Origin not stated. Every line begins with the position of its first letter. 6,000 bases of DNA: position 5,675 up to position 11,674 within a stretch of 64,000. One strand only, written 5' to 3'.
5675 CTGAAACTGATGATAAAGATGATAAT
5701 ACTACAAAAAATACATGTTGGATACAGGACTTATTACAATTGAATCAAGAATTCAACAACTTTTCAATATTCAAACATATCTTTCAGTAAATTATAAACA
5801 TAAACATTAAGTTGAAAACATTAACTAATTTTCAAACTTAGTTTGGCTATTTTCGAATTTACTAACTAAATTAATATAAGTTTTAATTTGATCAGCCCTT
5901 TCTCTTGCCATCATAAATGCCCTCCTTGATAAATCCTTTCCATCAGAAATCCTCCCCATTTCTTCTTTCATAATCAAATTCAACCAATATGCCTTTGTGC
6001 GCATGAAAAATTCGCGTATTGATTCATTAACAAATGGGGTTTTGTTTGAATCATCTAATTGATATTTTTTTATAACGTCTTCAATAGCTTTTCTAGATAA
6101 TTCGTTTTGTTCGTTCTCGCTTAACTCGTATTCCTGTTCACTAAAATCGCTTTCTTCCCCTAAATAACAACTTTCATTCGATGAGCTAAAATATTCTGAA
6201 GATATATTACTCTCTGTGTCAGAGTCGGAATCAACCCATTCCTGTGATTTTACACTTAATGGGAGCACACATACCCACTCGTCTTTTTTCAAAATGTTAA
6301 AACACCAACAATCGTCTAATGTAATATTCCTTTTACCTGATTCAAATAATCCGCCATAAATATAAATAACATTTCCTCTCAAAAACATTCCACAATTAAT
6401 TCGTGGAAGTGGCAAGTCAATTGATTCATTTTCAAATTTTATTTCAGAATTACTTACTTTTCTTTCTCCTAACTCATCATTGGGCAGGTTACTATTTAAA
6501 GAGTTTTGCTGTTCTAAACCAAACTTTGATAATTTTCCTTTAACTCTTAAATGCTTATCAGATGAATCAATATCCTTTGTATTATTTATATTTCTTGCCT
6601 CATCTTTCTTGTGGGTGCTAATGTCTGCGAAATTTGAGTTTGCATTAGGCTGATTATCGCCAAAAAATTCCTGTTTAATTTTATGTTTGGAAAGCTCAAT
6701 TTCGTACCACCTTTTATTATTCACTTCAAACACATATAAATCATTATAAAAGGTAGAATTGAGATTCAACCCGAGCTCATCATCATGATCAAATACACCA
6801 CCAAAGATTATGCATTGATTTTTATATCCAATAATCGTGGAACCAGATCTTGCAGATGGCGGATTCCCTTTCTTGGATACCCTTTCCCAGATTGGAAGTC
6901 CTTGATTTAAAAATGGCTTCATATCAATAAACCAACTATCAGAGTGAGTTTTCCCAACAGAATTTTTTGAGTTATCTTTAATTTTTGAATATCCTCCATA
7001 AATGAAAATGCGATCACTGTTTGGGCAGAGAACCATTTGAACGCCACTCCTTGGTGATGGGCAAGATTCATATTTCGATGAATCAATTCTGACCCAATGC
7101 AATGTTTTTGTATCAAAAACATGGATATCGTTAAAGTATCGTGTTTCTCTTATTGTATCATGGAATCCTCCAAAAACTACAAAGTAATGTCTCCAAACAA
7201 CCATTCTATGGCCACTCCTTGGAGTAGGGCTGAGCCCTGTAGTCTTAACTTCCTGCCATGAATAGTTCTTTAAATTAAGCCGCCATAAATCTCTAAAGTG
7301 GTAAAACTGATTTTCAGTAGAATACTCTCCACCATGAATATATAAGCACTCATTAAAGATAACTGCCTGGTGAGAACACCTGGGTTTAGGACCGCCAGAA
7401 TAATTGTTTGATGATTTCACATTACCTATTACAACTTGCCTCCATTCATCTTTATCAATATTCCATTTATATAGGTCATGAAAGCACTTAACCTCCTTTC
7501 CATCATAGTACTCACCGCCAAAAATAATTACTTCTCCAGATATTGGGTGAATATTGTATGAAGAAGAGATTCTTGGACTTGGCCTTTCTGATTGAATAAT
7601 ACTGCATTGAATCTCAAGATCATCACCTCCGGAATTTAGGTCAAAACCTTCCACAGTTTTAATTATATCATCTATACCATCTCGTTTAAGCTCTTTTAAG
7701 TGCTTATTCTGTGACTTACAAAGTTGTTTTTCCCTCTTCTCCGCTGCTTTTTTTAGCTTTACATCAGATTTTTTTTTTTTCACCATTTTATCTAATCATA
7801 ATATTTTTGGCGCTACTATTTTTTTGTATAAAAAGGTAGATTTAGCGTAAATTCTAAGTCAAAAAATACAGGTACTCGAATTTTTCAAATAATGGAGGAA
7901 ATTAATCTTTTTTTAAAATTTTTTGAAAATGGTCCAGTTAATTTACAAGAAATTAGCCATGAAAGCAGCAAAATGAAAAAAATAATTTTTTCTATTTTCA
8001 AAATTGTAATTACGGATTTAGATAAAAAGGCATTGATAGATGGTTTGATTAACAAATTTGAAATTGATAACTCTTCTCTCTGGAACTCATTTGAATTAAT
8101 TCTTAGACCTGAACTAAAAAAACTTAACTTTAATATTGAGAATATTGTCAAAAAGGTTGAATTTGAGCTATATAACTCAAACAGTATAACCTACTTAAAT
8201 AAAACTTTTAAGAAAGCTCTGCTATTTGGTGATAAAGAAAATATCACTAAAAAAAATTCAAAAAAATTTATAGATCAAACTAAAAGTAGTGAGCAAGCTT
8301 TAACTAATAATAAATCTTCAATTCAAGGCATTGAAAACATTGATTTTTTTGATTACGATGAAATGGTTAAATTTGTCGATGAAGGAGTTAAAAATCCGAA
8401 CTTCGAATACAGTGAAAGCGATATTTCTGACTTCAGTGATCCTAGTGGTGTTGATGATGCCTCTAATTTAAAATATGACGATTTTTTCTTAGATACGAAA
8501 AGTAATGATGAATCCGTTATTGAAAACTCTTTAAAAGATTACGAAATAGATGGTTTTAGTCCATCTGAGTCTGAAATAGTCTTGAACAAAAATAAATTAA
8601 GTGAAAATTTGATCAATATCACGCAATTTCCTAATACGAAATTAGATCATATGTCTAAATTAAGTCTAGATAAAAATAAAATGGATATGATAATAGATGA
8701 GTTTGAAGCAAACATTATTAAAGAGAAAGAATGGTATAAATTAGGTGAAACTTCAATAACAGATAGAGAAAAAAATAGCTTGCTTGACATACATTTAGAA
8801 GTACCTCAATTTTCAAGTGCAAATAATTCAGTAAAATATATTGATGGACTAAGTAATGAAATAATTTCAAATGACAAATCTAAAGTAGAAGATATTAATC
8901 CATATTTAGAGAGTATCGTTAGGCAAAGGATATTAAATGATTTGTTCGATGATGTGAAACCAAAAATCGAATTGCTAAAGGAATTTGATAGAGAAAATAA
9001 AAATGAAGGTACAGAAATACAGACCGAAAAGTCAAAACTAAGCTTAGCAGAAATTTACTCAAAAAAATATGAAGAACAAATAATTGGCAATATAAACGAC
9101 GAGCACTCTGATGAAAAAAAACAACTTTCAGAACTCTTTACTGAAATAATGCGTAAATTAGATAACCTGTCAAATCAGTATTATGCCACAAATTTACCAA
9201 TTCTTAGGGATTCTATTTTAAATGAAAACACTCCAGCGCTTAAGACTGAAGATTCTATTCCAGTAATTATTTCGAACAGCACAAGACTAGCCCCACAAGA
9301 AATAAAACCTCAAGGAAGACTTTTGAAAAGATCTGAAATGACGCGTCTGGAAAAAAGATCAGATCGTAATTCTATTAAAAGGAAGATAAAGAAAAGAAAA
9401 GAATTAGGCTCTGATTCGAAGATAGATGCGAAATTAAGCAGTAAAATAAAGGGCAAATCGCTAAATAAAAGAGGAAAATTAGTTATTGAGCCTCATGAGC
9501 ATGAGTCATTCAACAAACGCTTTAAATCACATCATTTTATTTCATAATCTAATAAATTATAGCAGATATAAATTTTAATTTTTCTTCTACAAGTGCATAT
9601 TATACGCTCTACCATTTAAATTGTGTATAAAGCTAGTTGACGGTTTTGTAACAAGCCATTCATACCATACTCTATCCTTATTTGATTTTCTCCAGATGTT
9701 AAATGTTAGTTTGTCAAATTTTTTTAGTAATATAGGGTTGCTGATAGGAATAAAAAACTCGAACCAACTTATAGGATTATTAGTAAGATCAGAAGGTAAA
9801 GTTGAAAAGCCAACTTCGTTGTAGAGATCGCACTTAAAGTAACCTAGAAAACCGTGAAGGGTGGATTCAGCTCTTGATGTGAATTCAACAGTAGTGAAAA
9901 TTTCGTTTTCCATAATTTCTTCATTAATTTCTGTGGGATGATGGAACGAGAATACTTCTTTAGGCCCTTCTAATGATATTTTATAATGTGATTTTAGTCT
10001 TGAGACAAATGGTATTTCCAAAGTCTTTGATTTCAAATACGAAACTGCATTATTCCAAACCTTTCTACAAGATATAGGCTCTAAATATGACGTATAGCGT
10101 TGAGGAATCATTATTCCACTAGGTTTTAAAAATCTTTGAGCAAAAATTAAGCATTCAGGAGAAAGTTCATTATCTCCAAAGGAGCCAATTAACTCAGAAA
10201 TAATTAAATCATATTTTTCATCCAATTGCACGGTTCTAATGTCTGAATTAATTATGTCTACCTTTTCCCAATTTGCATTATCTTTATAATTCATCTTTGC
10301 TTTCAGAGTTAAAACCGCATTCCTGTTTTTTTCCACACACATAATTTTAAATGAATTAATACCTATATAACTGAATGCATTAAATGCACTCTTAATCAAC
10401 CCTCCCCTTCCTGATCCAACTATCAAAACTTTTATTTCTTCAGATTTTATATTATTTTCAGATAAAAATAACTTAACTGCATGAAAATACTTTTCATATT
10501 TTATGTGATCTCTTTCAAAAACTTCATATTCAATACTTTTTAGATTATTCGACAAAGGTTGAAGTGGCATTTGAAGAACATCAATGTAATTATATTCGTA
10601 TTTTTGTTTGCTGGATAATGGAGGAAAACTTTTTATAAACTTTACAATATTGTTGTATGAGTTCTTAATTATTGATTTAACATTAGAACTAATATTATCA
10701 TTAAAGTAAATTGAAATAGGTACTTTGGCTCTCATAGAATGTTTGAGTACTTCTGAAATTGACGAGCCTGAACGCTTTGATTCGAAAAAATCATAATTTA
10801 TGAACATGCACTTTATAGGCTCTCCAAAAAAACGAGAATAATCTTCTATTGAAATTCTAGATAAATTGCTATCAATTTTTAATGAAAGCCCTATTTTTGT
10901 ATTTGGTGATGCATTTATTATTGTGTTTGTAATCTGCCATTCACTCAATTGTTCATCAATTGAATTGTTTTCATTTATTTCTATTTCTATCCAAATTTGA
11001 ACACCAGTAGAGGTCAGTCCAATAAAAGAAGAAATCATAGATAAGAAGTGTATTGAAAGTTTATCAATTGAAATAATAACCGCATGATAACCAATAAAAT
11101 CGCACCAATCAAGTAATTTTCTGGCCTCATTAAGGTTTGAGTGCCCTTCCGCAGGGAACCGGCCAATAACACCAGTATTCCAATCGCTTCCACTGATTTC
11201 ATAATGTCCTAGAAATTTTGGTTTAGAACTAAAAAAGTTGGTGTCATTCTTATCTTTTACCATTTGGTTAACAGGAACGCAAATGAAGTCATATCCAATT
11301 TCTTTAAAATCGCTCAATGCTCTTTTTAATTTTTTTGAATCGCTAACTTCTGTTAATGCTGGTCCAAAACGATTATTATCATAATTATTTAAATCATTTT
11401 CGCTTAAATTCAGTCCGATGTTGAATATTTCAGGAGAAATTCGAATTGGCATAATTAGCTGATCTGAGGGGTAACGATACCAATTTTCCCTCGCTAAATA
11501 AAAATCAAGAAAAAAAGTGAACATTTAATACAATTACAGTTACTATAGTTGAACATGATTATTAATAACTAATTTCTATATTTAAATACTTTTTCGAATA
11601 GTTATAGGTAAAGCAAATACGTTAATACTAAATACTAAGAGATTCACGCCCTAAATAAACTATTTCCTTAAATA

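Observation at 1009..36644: Recurrent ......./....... and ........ elements in AT-rich upstream regions, with a DP (E2F-partner) factor encoded in the same window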

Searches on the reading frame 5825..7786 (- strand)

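Call 7: search_protein_families(library=pfam, proteins=[window:5825-7786:-])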
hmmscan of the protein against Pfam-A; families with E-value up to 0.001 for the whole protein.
window:5825-7786:- (653 aa): 10 families
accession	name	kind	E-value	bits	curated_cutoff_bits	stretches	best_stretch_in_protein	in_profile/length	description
PF24681.1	Kelch_KLHDC2_KLHL20_DRC7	-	2.6e-57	194.1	50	2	64-238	43-198/221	KLHDC2/KLHL20/DRC7 Kelch-repeats domain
PF24981.1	Beta-prop_ATRN-LZTR1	-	9.9e-41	140.3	50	2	87-277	2-179/289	Attractin/LZTR1 beta-propeller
PF13418.12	Kelch_4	-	2.5e-33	114.2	21.6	4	461-507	1-44/49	Galactose oxidase, central domain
PF13415.12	Kelch_3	-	2.5e-31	107.6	22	2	148-197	4-47/48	Galactose oxidase, central domain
PF13854.13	Kelch_HCF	-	4.4e-23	82.5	113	2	66-209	116-259/345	Host cell factor, Kelch-repeats domain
PF13964.12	Kelch_6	-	2.2e-22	78.7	25.3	2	189-235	1-44/50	Kelch motif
PF01344.31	Kelch_1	-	7.2e-18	64.2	20.1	1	189-234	1-42/46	Kelch motif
PF13422.11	DUF4110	-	1.2e-12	48.2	27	1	576-649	2-78/95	Domain of unknown function (DUF4110)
PF07646.21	Kelch_2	-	2.3e-10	40.3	21.3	0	189-233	1-43/48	Kelch motif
PF24996.1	NANM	-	3.6e-10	39.7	45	1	141-268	13-127/350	N-acetylneuraminate epimerase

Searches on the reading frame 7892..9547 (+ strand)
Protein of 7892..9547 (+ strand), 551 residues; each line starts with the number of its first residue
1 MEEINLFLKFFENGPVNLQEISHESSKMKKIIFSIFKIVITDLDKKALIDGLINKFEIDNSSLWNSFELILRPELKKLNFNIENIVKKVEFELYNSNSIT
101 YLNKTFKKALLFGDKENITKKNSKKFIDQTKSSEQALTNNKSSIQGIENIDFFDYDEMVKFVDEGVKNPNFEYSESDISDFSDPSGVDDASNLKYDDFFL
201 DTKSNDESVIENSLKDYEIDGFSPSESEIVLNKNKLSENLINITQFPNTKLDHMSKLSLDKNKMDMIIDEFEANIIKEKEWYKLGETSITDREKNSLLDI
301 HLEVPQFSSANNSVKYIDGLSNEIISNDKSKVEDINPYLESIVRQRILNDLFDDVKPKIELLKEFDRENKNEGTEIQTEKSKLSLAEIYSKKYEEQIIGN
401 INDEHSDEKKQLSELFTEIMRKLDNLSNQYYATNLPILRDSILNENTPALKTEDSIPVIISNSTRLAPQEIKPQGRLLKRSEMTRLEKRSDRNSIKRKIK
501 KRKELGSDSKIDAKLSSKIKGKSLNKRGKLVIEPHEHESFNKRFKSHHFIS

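Call 7: search_protein_families(library=pfam, proteins=[window:7892-9547:+])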
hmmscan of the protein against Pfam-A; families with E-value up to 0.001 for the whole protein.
window:7892-9547:+ (551 aa): 1 family
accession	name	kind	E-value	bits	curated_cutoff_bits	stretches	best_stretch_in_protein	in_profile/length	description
PF04006.17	Mpp10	-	5.5e-39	134.8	29.9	1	122-503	129-524/529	Mpp10 protein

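Call 29: find_homologous_proteins(query=window:7892-9547:+, max_evalue=1e-20)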
Query window:7892-9547:+ (551 aa): 12 proteins with E <= 1e-20 among 8000 candidates.
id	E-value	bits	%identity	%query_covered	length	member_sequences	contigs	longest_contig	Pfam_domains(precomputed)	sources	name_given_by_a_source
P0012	0.0e+0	1102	96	100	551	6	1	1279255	PF04006.18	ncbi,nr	ncbi:Mpp10 family of U3 processosome protein [Cryptosporidium tyzzeri]|nr:Mpp10 family of U3 process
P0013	1.3e-294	996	87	100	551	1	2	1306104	PF04006.18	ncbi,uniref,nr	ncbi:Mpp10 protein family protein [Cryptosporidium meleagridis]|uniref:Mpp10 protein family protein 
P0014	2.9e-237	807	72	100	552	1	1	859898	PF04006.18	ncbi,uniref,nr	ncbi:Mpp10 family of U3 processosome [Cryptosporidium sp. chipmunk genotype I]|uniref:Mpp10 family o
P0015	1.1e-214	732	68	100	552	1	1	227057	PF04006.18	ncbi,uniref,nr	ncbi:uncharacterized protein cubi_03030 [Cryptosporidium ubiquitum]|uniref:Uncharacterized protein n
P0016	1.2e-213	729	67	100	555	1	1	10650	PF04006.18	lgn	-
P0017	3.7e-181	622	60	100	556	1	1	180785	PF04006.18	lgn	-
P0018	1.6e-164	567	55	100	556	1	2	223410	PF04006.18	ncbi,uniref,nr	ncbi:Mpp10-like U3 processosome protein [Cryptosporidium canis]|uniref:Mpp10-like U3 processosome pr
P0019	3.9e-164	565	56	97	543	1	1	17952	PF04006.18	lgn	-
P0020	2.5e-146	507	53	95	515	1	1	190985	PF04006.18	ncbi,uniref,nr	ncbi:Mpp10-like U3 processosome protein [Cryptosporidium canis]|uniref:Mpp10-like U3 processosome pr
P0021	1.4e-113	399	47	91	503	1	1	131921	PF04006.18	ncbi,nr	ncbi:Mpp10 protein [Cryptosporidium felis]|nr:Mpp10 protein [Cryptosporidium felis]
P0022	3.2e-77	279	37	100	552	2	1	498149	PF04006.18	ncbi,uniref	ncbi:Mpp10 family of U3 processosome [Cryptosporidium xiaoi]|uniref:Mpp10 family of U3 processosome 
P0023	1.3e-72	264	37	100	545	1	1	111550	PF04006.18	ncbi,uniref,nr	ncbi:Mpp10 family of U3 processosome protein [Cryptosporidium ryanae]|uniref:Mpp10 family of U3 proc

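Call 30: find_encoding_contigs(protein=P0013, flank=10000, max_places=1)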
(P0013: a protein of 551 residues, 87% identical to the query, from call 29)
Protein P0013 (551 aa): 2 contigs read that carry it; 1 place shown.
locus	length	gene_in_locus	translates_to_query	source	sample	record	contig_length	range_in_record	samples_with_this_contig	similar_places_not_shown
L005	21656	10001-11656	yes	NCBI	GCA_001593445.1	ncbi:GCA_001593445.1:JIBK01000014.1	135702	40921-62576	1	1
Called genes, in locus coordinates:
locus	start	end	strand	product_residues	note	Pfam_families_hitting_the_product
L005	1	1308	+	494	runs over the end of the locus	PF00481:PP2C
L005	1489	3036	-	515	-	-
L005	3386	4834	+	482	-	-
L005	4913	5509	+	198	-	-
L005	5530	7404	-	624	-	-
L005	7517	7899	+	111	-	-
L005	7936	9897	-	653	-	PF13415:Beta-prop_FBX42, PF13854:Kelch_HCF, PF24681:Kelch_KLHDC2_KLHL20_DRC7, PF24981:Beta-prop_ATRN-LZTR1, PF24681:Kelch_KLHDC2_KLHL20_DRC7, PF13415:Beta-prop_FBX42, PF24981:Beta-prop_ATRN-LZTR1, PF13422:DUF4110, +4 more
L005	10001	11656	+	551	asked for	PF04006:Mpp10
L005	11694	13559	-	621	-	PF17285:PRMT5_TIM, PF05185:PRMT5, PF17286:PRMT5_C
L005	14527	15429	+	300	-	PF04818:CID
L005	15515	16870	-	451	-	PF00481:PP2C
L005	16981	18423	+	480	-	PF22600:MTPAP-like_central, PF01909:NTP_transf_2 (weak), PF03828:PAP_assoc (weak)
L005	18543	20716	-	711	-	-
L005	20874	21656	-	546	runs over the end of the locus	PF01256:Carb_kinase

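Call 31: find_encoding_contigs(protein=P0015, flank=10000, max_places=1)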
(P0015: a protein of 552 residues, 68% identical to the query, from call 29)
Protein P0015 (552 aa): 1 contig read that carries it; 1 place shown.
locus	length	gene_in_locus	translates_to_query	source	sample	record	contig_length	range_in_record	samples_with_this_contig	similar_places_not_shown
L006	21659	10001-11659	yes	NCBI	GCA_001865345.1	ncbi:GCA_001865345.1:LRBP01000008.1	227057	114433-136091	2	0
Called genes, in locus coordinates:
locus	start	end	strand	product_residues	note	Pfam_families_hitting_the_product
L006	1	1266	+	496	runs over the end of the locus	PF00481:PP2C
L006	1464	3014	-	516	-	-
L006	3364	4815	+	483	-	-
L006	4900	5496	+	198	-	-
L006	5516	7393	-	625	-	-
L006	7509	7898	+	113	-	-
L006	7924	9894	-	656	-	PF13415:Beta-prop_FBX42, PF24681:Kelch_KLHDC2_KLHL20_DRC7, PF13854:Kelch_HCF, PF13415:Beta-prop_FBX42, PF24981:Beta-prop_ATRN-LZTR1, PF13854:Kelch_HCF, PF24681:Kelch_KLHDC2_KLHL20_DRC7, PF13415:Beta-prop_FBX42, +5 more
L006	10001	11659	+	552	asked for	PF04006:Mpp10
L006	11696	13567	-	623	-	PF17285:PRMT5_TIM, PF05185:PRMT5, PF17286:PRMT5_C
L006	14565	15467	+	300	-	PF04818:CID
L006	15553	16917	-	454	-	PF00481:PP2C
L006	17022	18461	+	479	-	PF22600:MTPAP-like_central, PF01909:NTP_transf_2 (weak), PF03828:PAP_assoc (weak)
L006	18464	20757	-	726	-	-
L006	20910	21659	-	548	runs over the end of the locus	PF01256:Carb_kinase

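Call 32: find_encoding_contigs(protein=P0018, flank=10000, max_places=1)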
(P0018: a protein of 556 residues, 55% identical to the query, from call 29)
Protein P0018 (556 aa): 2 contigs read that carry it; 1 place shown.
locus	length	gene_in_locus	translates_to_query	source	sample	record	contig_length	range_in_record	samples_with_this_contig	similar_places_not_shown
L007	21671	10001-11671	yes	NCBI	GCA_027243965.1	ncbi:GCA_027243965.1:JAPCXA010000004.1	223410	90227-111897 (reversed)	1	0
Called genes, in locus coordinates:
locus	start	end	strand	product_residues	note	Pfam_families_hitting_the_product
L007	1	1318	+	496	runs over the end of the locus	PF00481:PP2C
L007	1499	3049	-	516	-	-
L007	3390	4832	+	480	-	-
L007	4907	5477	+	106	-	-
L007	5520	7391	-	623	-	-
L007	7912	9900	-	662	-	PF13854:Kelch_HCF, PF24681:Kelch_KLHDC2_KLHL20_DRC7, PF13415:Beta-prop_FBX42, PF24981:Beta-prop_ATRN-LZTR1, PF24681:Kelch_KLHDC2_KLHL20_DRC7, PF13415:Beta-prop_FBX42, PF24981:Beta-prop_ATRN-LZTR1, PF13422:DUF4110, +4 more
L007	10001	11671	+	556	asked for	PF04006:Mpp10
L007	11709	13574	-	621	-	PF17285:PRMT5_TIM, PF05185:PRMT5, PF17286:PRMT5_C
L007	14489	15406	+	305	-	PF04818:CID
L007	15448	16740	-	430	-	PF00481:PP2C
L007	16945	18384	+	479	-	PF22600:MTPAP-like_central, PF03828:PAP_assoc (weak)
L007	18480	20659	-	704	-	-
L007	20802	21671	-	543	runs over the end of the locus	PF01256:Carb_kinase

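Call 33: find_encoding_contigs(protein=P0023, flank=10000, max_places=1)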
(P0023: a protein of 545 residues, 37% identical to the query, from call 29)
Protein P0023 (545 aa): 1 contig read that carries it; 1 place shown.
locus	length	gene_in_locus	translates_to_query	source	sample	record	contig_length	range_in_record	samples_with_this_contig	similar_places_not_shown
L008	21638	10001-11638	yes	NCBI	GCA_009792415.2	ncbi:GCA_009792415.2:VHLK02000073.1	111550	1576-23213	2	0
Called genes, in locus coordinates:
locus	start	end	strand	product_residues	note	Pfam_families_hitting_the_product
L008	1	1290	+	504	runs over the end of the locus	PF00481:PP2C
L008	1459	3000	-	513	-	-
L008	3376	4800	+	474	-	-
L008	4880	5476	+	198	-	-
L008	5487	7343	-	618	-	-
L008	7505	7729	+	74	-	-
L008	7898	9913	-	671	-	PF13415:Beta-prop_FBX42, PF13854:Kelch_HCF, PF24681:Kelch_KLHDC2_KLHL20_DRC7, PF24981:Beta-prop_ATRN-LZTR1, PF13415:Beta-prop_FBX42, PF24681:Kelch_KLHDC2_KLHL20_DRC7, PF13415:Beta-prop_FBX42, PF24981:Beta-prop_ATRN-LZTR1, +4 more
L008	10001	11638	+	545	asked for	PF04006:Mpp10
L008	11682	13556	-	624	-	PF17285:PRMT5_TIM, PF05185:PRMT5, PF17286:PRMT5_C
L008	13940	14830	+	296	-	PF04818:CID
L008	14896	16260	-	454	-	PF00481:PP2C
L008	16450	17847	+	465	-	PF22600:MTPAP-like_central, PF01909:NTP_transf_2 (weak), PF03828:PAP_assoc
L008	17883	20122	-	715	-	-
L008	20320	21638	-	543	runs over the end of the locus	PF01256:Carb_kinase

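Call 47: find_encoding_contigs(protein=window:7892-9547:+, flank=1000, max_places=4)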
Protein window:7892-9547:+ (551 aa): 4 contigs read that carry it; 2 places shown.
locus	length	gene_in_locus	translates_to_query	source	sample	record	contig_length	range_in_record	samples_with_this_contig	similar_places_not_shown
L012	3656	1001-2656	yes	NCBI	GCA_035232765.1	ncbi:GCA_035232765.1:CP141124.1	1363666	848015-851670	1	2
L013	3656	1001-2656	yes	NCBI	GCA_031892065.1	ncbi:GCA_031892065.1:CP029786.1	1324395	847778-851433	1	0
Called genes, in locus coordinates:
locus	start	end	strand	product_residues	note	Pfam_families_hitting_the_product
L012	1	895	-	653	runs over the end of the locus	PF13854:Kelch_HCF, PF24681:Kelch_KLHDC2_KLHL20_DRC7, PF13415:Beta-prop_FBX42, PF24981:Beta-prop_ATRN-LZTR1, PF24681:Kelch_KLHDC2_KLHL20_DRC7, PF13415:Beta-prop_FBX42, PF24981:Beta-prop_ATRN-LZTR1, PF13422:DUF4110, +5 more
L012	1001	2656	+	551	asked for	PF04006:Mpp10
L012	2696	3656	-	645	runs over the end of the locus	PF17285:PRMT5_TIM, PF05185:PRMT5, PF17286:PRMT5_C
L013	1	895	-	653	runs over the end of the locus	PF13854:Kelch_HCF, PF24681:Kelch_KLHDC2_KLHL20_DRC7, PF13415:Beta-prop_FBX42, PF24981:Beta-prop_ATRN-LZTR1, PF24681:Kelch_KLHDC2_KLHL20_DRC7, PF13415:Beta-prop_FBX42, PF24981:Beta-prop_ATRN-LZTR1, PF13422:DUF4110, +5 more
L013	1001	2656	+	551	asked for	PF04006:Mpp10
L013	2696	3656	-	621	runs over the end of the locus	PF17285:PRMT5_TIM, PF05185:PRMT5, PF17286:PRMT5_C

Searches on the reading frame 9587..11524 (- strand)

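Call 7: search_protein_families(library=pfam, proteins=[window:9587-11524:-])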
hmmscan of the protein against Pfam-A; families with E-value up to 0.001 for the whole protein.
window:9587-11524:- (645 aa): 4 families
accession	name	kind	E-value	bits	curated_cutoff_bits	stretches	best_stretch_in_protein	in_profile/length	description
PF05185.22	PRMT5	-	2.5e-60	203.7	22.9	1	305-473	2-171/171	PRMT5 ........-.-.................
PF17286.7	PRMT5_C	-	7.9e-54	182.5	30.3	1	477-643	2-167/167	PRMT5 oligomerisation domain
PF17285.8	PRMT5_TIM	-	1.1e-38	133.4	30.2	1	77-293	1-246/252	PRMT5 TIM barrel domain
PF03848.20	TehB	-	7.7e-05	22.6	20.4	1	384-470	45-128/193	Tellurite resistance protein TehB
